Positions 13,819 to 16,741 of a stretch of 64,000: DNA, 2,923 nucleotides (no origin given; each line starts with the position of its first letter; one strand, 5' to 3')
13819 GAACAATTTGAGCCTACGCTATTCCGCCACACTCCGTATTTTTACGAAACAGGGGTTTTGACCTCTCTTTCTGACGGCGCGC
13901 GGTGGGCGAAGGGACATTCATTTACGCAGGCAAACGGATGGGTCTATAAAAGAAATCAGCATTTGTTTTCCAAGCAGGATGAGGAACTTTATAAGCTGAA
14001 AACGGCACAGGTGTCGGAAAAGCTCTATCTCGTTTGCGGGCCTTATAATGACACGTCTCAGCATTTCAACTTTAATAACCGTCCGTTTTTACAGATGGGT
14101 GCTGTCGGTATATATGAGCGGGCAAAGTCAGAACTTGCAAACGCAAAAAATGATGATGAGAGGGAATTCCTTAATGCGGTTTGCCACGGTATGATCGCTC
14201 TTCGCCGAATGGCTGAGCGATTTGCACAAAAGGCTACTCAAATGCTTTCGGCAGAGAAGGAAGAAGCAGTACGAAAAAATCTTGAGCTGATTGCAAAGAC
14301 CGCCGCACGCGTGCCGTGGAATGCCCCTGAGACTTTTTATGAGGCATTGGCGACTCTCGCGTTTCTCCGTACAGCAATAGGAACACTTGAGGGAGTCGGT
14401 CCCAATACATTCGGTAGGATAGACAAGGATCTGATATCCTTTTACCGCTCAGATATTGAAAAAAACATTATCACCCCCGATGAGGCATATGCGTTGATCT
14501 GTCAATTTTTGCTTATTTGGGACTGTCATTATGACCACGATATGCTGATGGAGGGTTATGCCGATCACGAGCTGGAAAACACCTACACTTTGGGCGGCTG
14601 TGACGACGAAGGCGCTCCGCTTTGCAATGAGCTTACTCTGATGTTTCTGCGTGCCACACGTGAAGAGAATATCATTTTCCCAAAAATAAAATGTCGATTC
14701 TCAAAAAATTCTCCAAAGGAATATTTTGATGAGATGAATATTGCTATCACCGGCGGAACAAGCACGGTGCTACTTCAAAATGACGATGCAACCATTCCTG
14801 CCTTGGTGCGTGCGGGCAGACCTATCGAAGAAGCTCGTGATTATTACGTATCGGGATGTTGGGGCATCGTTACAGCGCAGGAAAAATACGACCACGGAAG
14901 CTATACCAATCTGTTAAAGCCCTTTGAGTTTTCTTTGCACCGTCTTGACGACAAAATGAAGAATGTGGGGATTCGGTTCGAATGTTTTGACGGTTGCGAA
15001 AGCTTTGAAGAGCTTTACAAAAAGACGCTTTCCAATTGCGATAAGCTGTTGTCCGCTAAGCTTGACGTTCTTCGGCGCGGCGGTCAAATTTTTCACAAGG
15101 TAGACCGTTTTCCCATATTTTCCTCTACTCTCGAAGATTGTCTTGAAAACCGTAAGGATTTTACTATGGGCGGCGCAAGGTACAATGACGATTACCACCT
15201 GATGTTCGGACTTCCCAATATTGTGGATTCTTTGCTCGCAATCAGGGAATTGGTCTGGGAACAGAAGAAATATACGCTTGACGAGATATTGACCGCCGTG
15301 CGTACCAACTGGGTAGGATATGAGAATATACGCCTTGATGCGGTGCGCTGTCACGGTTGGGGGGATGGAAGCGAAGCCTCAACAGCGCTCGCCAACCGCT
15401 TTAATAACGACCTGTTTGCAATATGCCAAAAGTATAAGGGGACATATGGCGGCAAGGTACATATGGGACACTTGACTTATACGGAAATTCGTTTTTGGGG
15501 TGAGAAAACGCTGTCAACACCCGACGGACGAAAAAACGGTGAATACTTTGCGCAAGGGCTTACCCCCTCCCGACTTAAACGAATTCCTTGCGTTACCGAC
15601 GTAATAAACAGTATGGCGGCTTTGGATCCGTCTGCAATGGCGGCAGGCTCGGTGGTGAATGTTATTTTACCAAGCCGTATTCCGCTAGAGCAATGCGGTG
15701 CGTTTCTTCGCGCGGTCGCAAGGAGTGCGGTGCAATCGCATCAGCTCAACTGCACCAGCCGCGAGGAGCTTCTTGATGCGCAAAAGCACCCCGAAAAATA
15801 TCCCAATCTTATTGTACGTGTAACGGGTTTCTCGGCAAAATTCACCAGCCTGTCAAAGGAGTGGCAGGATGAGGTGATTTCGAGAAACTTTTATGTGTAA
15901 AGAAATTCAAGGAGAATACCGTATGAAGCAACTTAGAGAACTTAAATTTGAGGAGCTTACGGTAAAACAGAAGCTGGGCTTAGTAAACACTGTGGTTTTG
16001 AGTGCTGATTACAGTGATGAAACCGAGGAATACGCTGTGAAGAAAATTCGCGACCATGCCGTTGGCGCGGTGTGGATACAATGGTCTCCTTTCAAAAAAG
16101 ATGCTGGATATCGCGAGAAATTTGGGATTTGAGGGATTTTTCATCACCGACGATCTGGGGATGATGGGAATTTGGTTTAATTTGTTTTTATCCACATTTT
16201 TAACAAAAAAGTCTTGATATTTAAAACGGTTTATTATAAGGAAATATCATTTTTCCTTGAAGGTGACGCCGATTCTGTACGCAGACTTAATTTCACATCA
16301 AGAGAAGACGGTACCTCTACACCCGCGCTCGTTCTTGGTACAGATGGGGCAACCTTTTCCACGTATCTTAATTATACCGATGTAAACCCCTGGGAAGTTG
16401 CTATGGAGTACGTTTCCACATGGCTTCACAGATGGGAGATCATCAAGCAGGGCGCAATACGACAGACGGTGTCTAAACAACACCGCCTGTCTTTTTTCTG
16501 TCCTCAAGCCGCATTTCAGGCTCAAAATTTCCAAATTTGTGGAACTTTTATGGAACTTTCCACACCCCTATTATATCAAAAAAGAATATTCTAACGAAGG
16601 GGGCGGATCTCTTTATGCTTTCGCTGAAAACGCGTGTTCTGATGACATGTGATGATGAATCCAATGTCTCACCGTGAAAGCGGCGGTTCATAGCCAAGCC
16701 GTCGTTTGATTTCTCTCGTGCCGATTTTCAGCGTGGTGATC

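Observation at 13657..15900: Second, divergent orphan glycyl radical enzyme whose Cys loop lacks the eliminase glutamate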

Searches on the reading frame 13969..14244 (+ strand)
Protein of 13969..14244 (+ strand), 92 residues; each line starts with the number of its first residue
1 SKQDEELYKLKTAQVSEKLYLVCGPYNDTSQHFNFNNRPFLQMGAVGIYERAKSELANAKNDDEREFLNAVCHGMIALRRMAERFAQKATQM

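Call 65: search_solved_structures(query=window:13969-14244:+, show_alignments=5, max_evalue=10)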
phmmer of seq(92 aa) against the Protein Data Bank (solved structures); distinct sequences matched with E-value up to 10: 2.
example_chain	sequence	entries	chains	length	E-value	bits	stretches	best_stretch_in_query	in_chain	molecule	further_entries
9qzc_Az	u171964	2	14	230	0.88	12.9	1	3-64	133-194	SWIM-type domain-containing protein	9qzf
7qug_A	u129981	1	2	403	1.1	12.6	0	30-58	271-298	carbon-sulfur lyase FnaPatB1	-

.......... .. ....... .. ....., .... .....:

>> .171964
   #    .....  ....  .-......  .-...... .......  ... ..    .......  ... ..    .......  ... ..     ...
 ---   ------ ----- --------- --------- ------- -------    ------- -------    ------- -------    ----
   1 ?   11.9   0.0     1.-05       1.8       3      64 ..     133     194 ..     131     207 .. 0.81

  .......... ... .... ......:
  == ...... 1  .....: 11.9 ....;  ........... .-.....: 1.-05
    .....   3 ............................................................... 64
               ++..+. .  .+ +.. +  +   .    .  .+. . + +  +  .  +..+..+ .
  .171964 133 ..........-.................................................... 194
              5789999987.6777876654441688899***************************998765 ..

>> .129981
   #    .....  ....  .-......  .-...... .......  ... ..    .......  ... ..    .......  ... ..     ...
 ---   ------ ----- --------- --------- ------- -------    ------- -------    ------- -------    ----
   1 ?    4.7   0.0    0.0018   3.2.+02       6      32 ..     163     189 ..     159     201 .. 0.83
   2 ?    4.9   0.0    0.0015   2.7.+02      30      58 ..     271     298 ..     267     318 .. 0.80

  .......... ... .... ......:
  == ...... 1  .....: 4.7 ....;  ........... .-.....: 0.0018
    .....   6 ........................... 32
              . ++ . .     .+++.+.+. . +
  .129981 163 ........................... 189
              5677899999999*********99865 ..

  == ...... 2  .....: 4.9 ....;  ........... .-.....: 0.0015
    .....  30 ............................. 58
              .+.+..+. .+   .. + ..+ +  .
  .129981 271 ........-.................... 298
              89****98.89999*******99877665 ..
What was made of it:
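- The His136-to-His164 equivalence rests on a profile alignment of a weakly conserved N-terminal stretch; the fragment alone gives no significant PDB hit (call 65).
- Tried and rejected: A PDB search with only residues 105-196, meant to test the His136 alignment independently, gave no significant hit (call 65).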

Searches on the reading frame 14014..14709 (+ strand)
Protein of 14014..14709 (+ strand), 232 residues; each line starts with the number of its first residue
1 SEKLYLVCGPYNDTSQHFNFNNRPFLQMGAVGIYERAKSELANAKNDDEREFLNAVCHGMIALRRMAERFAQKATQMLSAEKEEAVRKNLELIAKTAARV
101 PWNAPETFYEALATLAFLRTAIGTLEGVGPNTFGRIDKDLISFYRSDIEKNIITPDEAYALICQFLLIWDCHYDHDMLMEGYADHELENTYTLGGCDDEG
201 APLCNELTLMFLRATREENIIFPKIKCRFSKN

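Call 48: search_solved_structures(query=window:14014-14709:+, show_alignments=5, max_evalue=0.001)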
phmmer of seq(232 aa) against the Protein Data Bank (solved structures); distinct sequences matched with E-value up to 0.001: 29.
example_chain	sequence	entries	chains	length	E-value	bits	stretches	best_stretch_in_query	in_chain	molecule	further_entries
8id1_A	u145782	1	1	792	5.6e-21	78.2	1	53-230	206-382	Formate C-acetyltransferase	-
9f3w_A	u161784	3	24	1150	1.6e-15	60.4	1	52-229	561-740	Choline trimethylamine-lyase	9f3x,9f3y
8iof_A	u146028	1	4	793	3.3e-14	56.1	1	24-230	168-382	Benzylsuccinate synthase alpha subunit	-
6vxc_A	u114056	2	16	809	5e-14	55.5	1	51-231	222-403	Trans-4-hydroxy-L-proline dehydratase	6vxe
5ymr_B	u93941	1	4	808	9.8e-14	54.6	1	41-229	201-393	Formate acetyltransferase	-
5i2a_A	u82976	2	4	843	5.6e-13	52.1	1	17-225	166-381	Diol-dehydratase | Diol dehydratase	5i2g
2f3o_A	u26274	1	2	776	7.9e-13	51.6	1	68-231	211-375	pyruvate formate-lyase 2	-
9ht9_A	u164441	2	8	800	1.1e-12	51.1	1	40-228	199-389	Choline trimethylamine-lyase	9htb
9r0v_A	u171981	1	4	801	1.1e-12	51.1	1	40-228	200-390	Choline trimethylamine-lyase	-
5faw_A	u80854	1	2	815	1.2e-12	51.1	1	40-228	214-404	Choline trimethylamine-lyase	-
6vue_A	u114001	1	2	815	1.2e-12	51.1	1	40-228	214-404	Choline trimethylamine-lyase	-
5kdp_A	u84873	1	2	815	1.2e-12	51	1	40-228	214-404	Choline trimethylamine-lyase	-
5fav_A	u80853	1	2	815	1.2e-12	51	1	40-228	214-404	Choline trimethylamine-lyase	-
5fay_A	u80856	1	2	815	1.2e-12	51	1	40-228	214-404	Choline trimethylamine-lyase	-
5fau_A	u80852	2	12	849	1.2e-12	51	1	40-228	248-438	Choline trimethylamine-lyase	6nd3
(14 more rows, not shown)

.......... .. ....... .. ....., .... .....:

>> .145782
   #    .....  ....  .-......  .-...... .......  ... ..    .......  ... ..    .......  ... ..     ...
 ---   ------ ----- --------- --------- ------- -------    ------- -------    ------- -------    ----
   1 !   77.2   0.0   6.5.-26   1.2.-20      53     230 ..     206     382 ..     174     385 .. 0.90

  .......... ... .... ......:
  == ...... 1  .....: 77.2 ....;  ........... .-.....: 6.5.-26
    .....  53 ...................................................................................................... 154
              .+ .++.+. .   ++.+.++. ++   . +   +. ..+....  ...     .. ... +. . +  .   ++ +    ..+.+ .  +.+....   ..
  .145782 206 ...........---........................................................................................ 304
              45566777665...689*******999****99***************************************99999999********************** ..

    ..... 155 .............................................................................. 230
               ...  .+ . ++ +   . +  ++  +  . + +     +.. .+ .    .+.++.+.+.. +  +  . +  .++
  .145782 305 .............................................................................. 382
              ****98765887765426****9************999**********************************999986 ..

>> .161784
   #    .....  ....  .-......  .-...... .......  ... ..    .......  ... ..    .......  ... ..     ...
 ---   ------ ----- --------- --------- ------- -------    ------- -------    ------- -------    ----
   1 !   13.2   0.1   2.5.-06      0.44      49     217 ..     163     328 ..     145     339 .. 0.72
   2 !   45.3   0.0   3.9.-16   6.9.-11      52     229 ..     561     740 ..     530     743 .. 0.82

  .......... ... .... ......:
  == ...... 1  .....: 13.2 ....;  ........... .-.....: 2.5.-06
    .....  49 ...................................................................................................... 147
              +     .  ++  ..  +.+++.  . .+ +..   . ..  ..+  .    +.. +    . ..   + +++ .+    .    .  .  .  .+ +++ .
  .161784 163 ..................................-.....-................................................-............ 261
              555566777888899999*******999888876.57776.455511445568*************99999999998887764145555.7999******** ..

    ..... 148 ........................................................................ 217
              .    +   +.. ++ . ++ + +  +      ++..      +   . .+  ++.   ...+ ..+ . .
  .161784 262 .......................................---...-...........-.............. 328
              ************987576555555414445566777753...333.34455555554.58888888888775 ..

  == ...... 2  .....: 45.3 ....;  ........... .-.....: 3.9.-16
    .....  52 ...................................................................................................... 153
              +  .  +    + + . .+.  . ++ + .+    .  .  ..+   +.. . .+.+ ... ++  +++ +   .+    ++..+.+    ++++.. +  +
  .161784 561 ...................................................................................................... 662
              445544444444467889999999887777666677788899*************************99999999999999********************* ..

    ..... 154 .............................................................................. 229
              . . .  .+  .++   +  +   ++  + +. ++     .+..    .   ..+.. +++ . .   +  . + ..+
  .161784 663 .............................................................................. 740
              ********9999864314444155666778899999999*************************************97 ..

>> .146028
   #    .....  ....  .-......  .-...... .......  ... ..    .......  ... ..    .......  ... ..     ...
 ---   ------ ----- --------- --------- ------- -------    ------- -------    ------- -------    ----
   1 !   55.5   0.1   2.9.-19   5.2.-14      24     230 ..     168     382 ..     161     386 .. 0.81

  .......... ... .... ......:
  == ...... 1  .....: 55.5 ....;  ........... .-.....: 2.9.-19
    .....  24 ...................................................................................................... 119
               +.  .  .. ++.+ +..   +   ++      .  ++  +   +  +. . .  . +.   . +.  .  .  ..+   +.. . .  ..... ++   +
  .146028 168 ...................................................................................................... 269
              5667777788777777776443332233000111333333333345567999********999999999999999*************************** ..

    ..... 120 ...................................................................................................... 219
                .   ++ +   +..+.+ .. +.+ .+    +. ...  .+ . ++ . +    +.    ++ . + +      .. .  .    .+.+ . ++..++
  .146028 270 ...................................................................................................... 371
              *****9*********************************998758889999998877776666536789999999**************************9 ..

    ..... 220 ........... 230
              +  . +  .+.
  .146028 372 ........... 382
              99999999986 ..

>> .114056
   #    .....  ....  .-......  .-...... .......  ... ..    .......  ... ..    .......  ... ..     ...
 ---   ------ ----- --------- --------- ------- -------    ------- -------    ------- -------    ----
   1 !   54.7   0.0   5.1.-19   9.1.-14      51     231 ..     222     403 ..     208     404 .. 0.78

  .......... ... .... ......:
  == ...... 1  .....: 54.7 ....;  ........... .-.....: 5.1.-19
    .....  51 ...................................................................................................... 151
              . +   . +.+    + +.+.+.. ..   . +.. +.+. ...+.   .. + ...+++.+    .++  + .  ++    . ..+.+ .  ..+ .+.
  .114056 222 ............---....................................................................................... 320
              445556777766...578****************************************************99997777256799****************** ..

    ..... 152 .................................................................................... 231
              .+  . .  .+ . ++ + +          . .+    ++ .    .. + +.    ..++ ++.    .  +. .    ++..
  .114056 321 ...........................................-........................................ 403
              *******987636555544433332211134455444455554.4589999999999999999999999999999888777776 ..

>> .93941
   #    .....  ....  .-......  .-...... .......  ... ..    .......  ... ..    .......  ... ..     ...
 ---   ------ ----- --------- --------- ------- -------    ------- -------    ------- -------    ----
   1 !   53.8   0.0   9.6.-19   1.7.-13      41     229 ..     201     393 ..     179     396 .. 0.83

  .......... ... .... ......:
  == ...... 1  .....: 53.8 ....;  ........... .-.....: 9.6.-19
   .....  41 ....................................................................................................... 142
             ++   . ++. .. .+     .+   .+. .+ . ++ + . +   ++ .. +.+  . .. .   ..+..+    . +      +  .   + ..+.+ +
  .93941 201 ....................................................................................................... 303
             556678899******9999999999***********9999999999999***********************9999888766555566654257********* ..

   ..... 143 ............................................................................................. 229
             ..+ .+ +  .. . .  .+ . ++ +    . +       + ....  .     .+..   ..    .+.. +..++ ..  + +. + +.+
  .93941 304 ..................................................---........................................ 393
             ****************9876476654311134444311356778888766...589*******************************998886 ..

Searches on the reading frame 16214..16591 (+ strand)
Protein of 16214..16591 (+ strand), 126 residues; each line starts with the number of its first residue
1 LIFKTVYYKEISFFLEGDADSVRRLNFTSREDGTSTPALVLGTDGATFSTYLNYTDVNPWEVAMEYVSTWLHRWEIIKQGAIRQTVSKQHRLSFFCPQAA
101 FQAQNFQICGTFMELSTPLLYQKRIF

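Call 58: search_protein_families(library=pfam, proteins=[window:16214-16591:+], max_evalue=1)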
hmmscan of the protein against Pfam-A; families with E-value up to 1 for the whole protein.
seq(126 aa): 0 families
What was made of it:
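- Tried and rejected: Pfam on the downstream 'GH3 remnant' and on ORF 16214-16594 gave no hits (call 58).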
